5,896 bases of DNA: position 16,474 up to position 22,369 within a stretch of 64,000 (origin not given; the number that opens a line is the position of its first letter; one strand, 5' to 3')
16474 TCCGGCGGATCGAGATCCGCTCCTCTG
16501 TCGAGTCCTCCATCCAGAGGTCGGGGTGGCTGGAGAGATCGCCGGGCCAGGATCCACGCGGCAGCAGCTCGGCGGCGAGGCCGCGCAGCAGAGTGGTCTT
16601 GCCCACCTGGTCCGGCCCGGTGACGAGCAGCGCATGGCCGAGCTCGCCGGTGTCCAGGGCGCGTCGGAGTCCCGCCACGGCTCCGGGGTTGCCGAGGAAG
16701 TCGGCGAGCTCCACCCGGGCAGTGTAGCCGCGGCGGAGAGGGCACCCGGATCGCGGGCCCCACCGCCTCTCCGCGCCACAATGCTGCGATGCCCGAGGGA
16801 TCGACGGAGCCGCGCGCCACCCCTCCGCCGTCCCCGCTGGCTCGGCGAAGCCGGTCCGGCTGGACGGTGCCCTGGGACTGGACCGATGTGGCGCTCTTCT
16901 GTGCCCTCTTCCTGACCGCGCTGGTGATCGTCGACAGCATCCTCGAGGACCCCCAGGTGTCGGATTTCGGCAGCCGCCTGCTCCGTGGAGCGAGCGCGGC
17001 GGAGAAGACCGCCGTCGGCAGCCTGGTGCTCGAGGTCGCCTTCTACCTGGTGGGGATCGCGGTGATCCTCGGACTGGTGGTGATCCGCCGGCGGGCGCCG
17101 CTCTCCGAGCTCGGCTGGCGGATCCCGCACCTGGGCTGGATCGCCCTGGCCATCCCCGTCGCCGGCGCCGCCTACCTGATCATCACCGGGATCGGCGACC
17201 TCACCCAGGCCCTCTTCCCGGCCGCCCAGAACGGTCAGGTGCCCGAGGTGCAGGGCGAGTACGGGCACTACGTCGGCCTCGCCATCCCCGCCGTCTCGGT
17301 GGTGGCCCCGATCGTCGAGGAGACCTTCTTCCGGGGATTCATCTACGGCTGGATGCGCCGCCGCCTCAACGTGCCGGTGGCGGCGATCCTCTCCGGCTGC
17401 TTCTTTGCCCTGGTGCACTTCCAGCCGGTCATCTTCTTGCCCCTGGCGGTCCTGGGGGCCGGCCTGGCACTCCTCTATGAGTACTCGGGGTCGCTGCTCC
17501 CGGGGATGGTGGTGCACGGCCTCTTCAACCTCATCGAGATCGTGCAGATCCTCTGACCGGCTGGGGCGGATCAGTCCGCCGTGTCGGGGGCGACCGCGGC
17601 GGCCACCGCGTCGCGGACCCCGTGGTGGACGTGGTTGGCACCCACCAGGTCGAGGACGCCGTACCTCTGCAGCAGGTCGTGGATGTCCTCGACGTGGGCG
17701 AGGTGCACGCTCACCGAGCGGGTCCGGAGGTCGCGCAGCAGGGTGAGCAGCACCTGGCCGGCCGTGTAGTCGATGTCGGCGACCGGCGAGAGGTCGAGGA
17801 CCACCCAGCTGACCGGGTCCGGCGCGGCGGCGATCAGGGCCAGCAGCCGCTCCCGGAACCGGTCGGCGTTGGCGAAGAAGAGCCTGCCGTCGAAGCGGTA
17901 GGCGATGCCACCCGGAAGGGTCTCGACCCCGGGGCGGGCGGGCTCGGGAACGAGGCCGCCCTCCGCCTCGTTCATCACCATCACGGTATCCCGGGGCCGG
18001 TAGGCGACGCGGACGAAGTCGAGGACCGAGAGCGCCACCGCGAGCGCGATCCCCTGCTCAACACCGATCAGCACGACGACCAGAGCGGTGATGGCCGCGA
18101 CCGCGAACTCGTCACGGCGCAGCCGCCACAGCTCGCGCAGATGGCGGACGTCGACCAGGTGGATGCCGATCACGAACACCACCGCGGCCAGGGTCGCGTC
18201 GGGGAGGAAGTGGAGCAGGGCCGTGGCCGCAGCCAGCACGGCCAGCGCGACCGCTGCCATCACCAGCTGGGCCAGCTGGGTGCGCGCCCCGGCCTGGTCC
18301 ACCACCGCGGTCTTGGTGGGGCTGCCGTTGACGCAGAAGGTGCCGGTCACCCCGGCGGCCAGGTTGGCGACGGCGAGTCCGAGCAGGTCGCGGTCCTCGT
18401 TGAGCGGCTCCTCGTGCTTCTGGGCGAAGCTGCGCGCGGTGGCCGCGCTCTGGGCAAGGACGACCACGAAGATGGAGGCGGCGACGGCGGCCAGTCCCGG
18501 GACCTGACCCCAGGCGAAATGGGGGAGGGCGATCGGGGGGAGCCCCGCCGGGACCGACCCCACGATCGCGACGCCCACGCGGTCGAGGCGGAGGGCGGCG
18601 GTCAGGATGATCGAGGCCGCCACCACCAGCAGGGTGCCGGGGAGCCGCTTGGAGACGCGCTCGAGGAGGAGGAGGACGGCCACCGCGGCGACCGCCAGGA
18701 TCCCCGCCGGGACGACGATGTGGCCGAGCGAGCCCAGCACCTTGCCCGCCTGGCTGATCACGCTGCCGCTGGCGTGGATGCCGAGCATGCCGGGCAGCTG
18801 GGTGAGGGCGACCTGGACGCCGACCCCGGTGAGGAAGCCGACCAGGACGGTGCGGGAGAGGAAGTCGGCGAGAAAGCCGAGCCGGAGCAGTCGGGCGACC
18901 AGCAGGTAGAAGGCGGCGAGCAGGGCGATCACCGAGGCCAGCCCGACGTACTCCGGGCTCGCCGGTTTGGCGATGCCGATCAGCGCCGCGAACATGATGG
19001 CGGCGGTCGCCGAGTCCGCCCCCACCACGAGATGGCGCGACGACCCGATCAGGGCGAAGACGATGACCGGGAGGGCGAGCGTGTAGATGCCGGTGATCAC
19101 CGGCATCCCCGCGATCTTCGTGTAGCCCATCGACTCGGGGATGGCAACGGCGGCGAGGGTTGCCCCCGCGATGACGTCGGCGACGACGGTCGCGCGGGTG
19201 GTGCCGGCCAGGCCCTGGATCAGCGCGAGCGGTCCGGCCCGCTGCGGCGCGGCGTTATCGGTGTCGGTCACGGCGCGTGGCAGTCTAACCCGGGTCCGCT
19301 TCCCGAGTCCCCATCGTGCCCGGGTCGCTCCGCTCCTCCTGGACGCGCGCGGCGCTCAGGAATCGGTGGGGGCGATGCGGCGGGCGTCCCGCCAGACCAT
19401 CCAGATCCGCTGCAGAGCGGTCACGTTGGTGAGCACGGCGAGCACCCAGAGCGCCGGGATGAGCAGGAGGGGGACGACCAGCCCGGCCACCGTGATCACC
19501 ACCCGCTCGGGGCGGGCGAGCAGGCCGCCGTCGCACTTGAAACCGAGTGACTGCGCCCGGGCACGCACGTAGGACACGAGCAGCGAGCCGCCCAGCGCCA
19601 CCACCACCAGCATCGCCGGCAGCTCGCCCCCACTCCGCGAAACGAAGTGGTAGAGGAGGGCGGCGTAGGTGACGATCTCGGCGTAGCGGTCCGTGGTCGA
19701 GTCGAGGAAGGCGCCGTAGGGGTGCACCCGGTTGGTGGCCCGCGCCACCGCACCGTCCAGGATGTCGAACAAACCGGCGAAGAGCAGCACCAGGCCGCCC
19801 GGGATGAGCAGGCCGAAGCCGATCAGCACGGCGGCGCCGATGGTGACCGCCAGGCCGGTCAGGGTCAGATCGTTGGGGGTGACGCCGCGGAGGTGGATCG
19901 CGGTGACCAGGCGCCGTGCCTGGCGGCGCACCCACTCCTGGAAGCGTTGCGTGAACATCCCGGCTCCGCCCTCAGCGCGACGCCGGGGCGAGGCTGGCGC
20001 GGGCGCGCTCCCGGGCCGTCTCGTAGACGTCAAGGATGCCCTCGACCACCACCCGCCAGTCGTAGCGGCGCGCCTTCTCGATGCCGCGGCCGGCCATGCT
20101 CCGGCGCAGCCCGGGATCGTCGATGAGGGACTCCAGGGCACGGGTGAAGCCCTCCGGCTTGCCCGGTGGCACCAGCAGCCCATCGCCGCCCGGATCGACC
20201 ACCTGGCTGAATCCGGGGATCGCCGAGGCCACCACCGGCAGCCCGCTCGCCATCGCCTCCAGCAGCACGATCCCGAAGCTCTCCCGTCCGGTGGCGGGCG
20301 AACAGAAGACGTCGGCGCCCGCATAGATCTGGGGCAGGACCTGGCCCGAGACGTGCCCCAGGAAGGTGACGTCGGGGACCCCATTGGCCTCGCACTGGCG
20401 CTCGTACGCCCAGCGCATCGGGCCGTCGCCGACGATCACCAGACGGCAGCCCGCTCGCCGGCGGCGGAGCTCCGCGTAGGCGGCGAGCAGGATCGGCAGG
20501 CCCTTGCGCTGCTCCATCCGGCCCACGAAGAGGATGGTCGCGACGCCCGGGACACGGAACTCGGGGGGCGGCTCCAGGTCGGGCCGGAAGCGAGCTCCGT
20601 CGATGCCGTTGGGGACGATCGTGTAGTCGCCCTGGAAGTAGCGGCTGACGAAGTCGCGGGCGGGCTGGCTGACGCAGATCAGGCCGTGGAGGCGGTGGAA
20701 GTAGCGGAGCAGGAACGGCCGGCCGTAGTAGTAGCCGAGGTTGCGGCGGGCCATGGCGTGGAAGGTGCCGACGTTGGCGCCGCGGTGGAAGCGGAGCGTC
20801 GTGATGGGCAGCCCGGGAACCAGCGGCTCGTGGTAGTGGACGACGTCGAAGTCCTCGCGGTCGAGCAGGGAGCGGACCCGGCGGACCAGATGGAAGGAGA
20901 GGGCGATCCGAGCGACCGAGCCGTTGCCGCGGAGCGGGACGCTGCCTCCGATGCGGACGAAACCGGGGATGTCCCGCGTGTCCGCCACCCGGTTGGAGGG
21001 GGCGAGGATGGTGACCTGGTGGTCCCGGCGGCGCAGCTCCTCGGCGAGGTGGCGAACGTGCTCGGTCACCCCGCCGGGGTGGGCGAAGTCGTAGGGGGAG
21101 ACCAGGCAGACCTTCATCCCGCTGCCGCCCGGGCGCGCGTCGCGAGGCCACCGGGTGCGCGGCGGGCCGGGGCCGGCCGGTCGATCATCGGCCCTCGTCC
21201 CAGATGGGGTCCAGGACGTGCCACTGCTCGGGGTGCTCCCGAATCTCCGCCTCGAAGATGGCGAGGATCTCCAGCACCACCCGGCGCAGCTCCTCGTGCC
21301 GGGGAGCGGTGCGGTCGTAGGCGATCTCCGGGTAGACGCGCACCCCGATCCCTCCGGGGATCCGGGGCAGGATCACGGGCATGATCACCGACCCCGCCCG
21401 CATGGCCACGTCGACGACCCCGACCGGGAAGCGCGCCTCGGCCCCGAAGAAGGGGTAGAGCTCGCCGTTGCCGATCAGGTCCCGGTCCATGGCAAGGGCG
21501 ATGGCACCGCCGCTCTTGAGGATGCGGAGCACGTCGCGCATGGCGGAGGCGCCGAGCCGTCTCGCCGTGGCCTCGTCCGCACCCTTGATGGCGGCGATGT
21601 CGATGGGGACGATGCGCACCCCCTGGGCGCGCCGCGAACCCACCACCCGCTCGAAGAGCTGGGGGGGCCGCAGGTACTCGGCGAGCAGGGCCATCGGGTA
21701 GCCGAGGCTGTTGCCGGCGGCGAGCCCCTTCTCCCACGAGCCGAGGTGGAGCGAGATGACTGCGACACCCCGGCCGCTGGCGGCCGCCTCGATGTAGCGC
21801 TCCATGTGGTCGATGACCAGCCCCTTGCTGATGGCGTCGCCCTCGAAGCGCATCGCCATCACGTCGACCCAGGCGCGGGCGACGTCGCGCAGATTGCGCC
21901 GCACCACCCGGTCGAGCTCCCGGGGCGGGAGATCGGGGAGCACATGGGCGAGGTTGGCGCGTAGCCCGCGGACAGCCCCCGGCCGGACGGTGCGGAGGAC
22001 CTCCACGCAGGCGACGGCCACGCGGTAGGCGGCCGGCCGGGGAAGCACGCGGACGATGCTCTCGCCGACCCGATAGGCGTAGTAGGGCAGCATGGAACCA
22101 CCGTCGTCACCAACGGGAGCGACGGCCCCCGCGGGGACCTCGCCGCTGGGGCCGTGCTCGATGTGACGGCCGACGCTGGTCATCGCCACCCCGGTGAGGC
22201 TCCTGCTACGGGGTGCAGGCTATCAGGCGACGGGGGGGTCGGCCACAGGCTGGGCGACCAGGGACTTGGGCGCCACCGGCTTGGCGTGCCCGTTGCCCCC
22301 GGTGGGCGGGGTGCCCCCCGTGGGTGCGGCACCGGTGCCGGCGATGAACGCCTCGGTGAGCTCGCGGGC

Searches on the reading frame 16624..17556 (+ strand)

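Call 72: search_protein_families(library=pfam, proteins=[window:16624-17556:+], max_evalue=0.0001)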
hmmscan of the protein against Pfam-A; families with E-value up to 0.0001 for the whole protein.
window:16624-17556:+ (310 aa): 1 family
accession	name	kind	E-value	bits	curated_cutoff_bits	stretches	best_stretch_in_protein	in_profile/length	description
PF02517.21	Rce1-like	-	9.8e-21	74.3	22.4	1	220-304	7-93/93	Type II CAAX prenyl endopeptidase Rce1-like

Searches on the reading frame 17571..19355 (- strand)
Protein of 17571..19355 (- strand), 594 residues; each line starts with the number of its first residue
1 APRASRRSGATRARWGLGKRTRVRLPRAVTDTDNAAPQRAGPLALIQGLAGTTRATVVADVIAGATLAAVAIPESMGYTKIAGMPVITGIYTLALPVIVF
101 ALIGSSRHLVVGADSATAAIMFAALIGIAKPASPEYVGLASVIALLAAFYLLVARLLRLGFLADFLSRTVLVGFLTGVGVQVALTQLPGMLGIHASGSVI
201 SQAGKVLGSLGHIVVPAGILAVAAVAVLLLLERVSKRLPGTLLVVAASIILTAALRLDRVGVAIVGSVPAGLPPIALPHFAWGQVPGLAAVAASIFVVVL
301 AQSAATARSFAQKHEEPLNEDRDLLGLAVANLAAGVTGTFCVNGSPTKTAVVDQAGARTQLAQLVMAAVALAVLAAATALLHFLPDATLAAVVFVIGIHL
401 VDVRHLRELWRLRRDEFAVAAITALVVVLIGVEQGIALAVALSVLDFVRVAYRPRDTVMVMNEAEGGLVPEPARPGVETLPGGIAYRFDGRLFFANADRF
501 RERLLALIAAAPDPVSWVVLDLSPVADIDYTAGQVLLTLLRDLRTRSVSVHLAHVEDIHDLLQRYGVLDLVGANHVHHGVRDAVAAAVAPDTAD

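Call 72: search_protein_families(library=pfam, proteins=[window:17571-19355:-], max_evalue=0.0001)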
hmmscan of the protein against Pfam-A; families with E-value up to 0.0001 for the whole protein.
window:17571-19355:- (594 aa): 3 families
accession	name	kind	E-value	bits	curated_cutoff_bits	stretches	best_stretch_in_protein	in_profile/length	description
PF00916.26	Sulfate_transp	-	5.9e-82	275.9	23.2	1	59-423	3-380/380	Sulfate permease family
PF01740.26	STAS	-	1.7e-14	53.9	22.6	1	477-582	4-105/106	STAS domain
PF13466.11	STAS_2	-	1.7e-06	28.6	29.2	1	489-567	4-79/80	STAS domain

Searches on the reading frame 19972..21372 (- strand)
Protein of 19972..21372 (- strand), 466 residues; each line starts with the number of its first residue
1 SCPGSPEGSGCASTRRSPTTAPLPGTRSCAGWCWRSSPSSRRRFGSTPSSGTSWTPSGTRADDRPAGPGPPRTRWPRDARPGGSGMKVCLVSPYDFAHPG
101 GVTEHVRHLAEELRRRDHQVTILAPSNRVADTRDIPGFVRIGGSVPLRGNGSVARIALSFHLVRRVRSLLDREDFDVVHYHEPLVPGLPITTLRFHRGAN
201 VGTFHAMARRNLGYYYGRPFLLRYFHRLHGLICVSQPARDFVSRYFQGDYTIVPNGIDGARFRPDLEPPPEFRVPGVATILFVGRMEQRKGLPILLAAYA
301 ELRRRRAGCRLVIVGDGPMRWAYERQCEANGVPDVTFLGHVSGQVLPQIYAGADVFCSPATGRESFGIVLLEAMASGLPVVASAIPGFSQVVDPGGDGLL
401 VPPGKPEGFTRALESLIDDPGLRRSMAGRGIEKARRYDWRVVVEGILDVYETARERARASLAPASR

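Call 45: search_protein_families(library=pfam, proteins=[window:19972-21372:-], max_evalue=0.01)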
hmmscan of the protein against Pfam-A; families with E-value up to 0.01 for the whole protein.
window:19972-21372:- (466 aa): 7 families
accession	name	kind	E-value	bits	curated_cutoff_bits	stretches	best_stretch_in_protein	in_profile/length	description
PF13692.12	Glyco_trans_1_4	-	6.1e-39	134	27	1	279-419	3-142/142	Glycosyl transferases group 1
PF00534.26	Glycos_transf_1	-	1.7e-38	132.3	26.4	1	278-430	16-169/172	Glycosyl transferases group 1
PF13439.12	Glyco_transf_4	-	5.7e-26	92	28.5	1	99-258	1-167/170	Glycosyltransferase Family 4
PF13579.12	Glyco_trans_4_4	-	2.2e-12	48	29.7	1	100-256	1-158/158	Glycosyl transferase 4-like domain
PF13524.12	Glyco_trans_1_2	-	6e-12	46.2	25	1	301-444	8-140/144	Glycosyl transferase-like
PF20706.3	GT4-conflict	-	9e-09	35.2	26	1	269-419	187-357/385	Family 4 Glycosyltransferase in conflict systems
PF13477.12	Glyco_trans_4_2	-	0.0025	18.4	23.4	1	104-183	11-83/139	Glycosyl transferase 4-like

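Call 46: search_protein_families(library=ncbifam, proteins=[window:19972-21372:-], max_evalue=0.00001)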
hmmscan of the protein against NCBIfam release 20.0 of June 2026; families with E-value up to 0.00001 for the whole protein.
window:19972-21372:- (466 aa): 30 families (the best 25 are shown)
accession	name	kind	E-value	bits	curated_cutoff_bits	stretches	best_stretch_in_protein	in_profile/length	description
TIGR04047.1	MSMEG_0565_glyc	hypoth_equivalog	1.3e-34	120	259.85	1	98-451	10-372/373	MSMEG_0565 family glycosyltransferase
TIGR03088.1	stp2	hypoth_equivalog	6.5e-28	97.8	409.05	1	251-452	163-372/374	TIGR03088 family PEP-CTERM/XrtA system glycosyltransferase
TIGR03449.1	mycothiol_MshA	equivalog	3.2e-27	95.4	462.5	1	251-454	191-404/406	D-inositol-3-phosphate glycosyltransferase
NF041876.1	EPS_EpsE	equivalog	1.4e-25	90.4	400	1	246-433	184-375/389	exopolysaccharide biosynthesis GT4 family glycosyltransferase EpsE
TIGR03999.1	thiol_BshA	equivalog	1.8e-23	83.1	273.7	1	249-453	168-373/375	N-acetyl-alpha-D-glucosaminyl L-malate synthase BshA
TIGR04063.1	stp3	hypoth_equivalog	5.2e-22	78.3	442.05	1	239-453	170-395/397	TIGR04063 family PEP-CTERM/XrtA system glycosyltransferase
TIGR04157.1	glyco_rSAM_CFB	subfamily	7.3e-20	71.3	400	1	279-399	229-346/406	TIGR04157 family glycosyltransferase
TIGR02149.1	glgA_Coryne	subfamily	7.7e-20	71.4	302.4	1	231-451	148-388/391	glycogen synthase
NF053787.1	GlcN_PG_synth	equivalog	1.4e-19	70.2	480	1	249-452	165-358/361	N-acetylglucosaminyl phosphatidylglycerol synthase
NF038295.1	EPS_HpsP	equivalog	1.2e-16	60.8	550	1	267-451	196-385/388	hormogonium polysaccharide biosynthesis glycosyltransferase HpsP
NF049988.1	MGlcDAGSynMgs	equivalog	1.4e-16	60.8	400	1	280-425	216-359/398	alpha-monoglucosyldiacylglycerol synthase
NF038229.1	Glyco4_Geo_Pelo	equivalog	1.9e-16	60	400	1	275-434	159-316/338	GPMC system family 4 glycosyltransferase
NF041879.1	EPS_EpsH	equivalog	6.8e-16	58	800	1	229-452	191-415/431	exopolysaccharide biosynthesis glycosyltransferase EpsH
NF038298.1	EPS_HpsO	equivalog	3.1e-15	55.8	575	1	226-451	145-385/388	hormogonium polysaccharide biosynthesis glycosyltransferase HpsO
NF012028.0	PRK15484.1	subfamily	2.3e-13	50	618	1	235-414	147-339/380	lipopolysaccharide N-acetylglucosaminyltransferase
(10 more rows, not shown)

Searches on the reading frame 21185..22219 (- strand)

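Call 45: search_protein_families(library=pfam, proteins=[window:21185-22219:-], max_evalue=0.01)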
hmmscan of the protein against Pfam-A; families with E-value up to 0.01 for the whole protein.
window:21185-22219:- (344 aa): 1 family
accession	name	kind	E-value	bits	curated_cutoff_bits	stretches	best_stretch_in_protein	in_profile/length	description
PF03279.18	Lip_A_acyltrans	-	1.6e-30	106.7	22.3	1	48-340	18-293/295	Bacterial lipid A biosynthesis acyltransferase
